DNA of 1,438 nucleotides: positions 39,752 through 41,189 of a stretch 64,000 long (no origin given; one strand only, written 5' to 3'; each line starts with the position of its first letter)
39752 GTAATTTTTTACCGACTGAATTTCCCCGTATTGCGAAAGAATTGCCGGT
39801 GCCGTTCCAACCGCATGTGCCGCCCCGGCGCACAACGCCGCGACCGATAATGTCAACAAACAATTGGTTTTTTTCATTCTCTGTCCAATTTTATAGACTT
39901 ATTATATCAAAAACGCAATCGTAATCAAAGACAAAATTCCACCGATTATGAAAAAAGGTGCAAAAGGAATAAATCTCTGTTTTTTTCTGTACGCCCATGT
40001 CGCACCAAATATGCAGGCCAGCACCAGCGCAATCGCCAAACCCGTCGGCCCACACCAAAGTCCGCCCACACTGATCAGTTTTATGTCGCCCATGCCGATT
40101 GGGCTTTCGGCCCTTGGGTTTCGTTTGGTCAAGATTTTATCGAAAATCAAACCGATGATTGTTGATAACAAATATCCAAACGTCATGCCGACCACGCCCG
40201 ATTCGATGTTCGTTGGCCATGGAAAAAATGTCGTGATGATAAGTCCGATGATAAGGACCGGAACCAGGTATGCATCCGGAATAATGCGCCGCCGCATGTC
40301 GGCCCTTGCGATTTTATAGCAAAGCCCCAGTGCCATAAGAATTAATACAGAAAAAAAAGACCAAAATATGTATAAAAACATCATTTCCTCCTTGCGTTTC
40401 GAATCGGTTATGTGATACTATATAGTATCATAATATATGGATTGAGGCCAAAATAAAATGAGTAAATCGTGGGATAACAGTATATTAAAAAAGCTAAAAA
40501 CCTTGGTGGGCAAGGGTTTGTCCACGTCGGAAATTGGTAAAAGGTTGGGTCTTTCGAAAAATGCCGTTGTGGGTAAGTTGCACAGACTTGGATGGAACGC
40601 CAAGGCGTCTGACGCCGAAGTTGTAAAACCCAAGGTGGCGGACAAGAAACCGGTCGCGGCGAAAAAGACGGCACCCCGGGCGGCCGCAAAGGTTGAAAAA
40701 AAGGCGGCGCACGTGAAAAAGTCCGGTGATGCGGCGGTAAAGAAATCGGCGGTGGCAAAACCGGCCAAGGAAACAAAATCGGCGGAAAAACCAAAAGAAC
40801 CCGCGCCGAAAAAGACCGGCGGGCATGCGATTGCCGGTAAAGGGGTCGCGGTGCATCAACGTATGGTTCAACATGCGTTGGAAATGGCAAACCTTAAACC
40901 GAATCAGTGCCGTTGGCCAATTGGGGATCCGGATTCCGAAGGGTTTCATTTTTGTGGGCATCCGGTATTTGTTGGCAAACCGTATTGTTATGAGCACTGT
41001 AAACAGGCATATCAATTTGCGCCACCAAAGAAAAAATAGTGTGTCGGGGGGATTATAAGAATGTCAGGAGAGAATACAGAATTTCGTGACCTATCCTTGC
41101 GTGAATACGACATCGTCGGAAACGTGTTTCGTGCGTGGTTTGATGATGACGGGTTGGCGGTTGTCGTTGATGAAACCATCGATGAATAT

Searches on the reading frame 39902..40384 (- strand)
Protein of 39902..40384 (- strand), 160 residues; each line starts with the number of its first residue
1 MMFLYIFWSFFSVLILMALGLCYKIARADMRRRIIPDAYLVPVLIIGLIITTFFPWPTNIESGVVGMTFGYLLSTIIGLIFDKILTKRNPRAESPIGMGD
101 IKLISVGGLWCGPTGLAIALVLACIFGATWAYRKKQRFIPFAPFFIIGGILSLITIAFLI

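Call 88: search_protein_families(library=pfam, proteins=[window:39902-40384:-], max_evalue=0.01)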
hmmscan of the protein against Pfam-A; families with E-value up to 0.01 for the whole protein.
window:39902-40384:- (160 aa): 2 families
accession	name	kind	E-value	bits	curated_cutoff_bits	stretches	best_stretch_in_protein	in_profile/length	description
PF01478.23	Peptidase_A24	-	7.1e-14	52.6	26.5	1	20-131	5-103/104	Type IV leader peptidase family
PF13886.12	TM7S3_TM198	-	0.0008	19.6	29.2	1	8-87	25-102/199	TM7S3/TM198-like domain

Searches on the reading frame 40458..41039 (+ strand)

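Call 88: search_protein_families(library=pfam, proteins=[window:40458-41039:+], max_evalue=0.01)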
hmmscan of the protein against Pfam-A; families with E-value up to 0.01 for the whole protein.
window:40458-41039:+ (193 aa): 2 families
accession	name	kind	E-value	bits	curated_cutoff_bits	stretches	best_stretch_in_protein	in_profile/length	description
PF07750.17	GcrA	-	1.1e-30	107.5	26.9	1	4-188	2-148/155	GcrA cell cycle regulator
PF18024.7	HTH_50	-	0.0074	16.4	27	0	22-45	25-48/50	Helix-turn-helix domain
